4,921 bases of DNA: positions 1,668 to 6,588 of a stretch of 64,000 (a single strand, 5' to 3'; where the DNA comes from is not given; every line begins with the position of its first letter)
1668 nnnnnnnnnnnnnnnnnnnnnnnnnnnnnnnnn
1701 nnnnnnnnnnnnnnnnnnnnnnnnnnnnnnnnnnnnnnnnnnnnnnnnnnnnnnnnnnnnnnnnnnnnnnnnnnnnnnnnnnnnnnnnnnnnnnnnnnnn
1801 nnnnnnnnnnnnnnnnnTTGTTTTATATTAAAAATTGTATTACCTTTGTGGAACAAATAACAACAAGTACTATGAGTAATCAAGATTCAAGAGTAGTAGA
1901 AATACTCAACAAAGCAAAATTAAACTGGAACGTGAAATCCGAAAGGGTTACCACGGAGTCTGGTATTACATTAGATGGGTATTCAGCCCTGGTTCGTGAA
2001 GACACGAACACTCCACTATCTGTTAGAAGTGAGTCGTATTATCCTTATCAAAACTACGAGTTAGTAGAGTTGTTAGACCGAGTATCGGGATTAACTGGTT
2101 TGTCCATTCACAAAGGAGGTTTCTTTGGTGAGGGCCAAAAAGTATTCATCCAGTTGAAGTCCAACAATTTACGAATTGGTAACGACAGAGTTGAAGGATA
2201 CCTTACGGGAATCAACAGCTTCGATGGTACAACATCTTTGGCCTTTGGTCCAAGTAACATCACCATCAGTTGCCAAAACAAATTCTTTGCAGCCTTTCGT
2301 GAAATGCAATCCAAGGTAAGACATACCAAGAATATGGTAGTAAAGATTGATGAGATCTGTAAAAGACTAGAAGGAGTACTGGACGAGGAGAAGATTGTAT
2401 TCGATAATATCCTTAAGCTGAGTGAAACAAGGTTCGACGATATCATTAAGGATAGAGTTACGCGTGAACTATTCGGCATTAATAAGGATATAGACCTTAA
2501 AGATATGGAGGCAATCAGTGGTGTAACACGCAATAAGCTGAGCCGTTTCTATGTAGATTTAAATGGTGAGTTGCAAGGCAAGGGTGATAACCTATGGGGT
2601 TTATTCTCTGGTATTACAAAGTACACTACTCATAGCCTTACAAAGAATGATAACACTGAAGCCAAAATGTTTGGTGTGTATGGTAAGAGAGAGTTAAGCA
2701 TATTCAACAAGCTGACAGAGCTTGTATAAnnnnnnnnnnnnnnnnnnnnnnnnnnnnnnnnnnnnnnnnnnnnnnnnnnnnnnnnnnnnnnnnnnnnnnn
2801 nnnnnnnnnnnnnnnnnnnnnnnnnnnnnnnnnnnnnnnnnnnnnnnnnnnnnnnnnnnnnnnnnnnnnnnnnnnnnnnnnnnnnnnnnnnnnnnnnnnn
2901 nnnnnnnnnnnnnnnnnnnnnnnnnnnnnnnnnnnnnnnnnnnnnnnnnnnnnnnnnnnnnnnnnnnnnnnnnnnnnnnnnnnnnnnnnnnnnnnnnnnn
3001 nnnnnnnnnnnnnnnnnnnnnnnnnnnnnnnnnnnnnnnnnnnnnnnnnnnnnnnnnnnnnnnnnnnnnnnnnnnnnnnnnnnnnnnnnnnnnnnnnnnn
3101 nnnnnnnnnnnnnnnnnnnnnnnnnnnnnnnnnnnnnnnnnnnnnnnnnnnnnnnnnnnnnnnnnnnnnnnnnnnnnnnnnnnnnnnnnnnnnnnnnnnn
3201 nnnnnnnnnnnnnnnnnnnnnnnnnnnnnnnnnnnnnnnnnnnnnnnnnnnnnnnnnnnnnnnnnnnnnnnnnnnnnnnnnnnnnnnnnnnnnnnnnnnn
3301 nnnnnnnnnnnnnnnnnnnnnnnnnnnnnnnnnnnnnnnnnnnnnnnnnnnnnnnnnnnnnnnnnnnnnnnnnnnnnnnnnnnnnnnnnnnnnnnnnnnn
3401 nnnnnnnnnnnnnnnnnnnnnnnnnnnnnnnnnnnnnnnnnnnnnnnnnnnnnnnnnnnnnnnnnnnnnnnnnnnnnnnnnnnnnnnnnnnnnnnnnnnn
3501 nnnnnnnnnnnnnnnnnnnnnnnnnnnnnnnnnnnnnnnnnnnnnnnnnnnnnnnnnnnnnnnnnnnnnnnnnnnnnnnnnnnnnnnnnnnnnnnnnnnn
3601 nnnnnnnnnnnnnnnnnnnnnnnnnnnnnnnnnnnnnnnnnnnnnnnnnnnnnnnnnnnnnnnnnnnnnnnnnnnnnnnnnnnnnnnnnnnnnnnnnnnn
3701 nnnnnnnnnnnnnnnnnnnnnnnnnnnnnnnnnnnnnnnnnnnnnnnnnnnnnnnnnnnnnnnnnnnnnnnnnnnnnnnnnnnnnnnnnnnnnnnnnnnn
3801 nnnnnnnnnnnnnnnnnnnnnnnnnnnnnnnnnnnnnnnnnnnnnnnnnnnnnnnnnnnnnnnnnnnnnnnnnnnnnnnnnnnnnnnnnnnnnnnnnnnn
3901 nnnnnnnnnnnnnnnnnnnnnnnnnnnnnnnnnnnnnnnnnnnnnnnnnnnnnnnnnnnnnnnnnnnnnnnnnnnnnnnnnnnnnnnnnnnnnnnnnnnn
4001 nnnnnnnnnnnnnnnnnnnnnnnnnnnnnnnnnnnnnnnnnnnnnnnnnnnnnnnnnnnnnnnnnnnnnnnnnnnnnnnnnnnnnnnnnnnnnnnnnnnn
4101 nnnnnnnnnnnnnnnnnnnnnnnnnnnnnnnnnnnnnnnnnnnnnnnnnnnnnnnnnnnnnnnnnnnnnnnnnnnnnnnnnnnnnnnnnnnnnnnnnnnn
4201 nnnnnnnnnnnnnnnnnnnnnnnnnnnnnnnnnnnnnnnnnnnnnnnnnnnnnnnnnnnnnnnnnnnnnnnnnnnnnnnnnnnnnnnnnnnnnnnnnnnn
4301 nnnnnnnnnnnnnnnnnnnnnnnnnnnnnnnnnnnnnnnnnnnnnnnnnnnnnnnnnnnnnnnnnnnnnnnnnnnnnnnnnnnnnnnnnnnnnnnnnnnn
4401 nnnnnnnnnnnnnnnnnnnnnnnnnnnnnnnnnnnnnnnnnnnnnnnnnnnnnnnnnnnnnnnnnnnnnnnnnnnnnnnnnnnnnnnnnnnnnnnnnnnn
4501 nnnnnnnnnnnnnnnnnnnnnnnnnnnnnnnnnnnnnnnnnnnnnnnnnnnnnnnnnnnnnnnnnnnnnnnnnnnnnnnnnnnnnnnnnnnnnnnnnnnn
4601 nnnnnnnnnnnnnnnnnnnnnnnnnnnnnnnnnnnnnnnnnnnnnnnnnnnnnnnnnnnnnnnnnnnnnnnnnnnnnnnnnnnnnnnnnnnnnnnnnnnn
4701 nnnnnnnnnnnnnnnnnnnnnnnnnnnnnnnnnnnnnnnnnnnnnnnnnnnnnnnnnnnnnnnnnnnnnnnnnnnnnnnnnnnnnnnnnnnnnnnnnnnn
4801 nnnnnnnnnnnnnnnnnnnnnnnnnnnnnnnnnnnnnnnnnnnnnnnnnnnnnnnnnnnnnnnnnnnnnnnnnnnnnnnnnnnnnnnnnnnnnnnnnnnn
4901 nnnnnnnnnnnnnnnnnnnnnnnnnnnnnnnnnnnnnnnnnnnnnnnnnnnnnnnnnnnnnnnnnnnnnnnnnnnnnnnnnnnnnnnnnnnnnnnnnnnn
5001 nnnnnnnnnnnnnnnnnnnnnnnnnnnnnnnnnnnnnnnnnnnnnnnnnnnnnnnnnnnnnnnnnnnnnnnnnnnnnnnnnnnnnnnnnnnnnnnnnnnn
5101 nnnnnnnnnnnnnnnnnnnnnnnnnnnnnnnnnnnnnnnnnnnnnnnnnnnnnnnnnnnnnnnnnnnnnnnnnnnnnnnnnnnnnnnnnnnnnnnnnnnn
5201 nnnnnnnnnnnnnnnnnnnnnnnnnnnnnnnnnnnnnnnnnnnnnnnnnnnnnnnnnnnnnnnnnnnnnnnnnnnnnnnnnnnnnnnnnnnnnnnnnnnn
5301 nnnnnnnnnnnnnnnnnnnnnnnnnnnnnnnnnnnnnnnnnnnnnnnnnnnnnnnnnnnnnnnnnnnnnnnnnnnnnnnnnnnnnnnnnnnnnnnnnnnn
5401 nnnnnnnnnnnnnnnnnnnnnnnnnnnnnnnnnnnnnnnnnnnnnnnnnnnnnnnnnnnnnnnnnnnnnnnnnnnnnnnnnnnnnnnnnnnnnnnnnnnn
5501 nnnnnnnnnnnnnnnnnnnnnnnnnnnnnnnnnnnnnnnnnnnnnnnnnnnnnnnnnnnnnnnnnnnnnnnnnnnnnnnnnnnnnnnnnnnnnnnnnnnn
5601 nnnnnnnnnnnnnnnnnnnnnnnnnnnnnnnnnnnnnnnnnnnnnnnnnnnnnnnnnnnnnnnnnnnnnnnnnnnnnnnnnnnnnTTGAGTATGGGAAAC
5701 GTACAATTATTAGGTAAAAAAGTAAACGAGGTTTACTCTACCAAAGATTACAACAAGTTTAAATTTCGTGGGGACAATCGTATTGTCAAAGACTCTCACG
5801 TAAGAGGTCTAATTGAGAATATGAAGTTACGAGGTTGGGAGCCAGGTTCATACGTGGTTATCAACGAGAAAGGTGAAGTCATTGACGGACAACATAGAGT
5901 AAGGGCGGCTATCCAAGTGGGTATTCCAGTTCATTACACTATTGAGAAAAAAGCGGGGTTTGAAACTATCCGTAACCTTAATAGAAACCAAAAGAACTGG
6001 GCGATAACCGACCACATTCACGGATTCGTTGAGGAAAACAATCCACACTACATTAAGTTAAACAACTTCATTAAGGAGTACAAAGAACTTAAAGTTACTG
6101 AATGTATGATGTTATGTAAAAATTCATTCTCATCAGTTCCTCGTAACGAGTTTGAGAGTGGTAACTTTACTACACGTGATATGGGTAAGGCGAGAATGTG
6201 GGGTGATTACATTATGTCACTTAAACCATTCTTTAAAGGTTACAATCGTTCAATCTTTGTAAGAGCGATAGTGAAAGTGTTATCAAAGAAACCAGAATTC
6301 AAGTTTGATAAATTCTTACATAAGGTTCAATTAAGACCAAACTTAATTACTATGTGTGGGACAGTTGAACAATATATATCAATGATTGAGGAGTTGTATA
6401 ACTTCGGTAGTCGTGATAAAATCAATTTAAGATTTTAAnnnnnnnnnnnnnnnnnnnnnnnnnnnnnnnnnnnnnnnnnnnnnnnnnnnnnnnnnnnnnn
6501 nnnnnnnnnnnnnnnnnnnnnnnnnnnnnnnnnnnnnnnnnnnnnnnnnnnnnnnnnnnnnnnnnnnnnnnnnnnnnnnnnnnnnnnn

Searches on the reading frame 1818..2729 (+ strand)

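Call 17: search_protein_families(library=phrogs, proteins=[window:1818-2729:+], max_evalue=0.0001)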
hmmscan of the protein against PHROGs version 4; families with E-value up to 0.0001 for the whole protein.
window:1818-2729:+ (303 aa): 1 family
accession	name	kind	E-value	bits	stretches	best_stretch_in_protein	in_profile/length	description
phrog_1221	-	unknown function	1e-33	117.9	1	24-283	48-319/355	-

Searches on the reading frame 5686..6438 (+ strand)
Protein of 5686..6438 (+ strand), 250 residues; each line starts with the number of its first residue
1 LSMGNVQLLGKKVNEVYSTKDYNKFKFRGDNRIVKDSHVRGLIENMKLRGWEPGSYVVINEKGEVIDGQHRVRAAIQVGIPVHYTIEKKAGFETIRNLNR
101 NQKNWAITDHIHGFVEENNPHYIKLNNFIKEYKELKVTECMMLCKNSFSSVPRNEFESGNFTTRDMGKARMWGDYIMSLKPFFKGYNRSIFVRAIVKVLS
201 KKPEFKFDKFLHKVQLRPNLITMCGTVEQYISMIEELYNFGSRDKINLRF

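Call 17: search_protein_families(library=phrogs, proteins=[window:5686-6438:+], max_evalue=0.0001)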
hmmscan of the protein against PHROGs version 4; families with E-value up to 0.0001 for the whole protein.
window:5686-6438:+ (250 aa): 3 families
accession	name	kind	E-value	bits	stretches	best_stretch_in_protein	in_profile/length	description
phrog_12305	-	DNA, RNA and nucleotide metabolism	3.5e-32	112.6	1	10-242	4-236/271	ParB-like partition protein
phrog_5931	-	unknown function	8.7e-07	29.7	1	30-84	29-84/282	-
phrog_7405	-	unknown function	7.6e-05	23.5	0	31-82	39-92/250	-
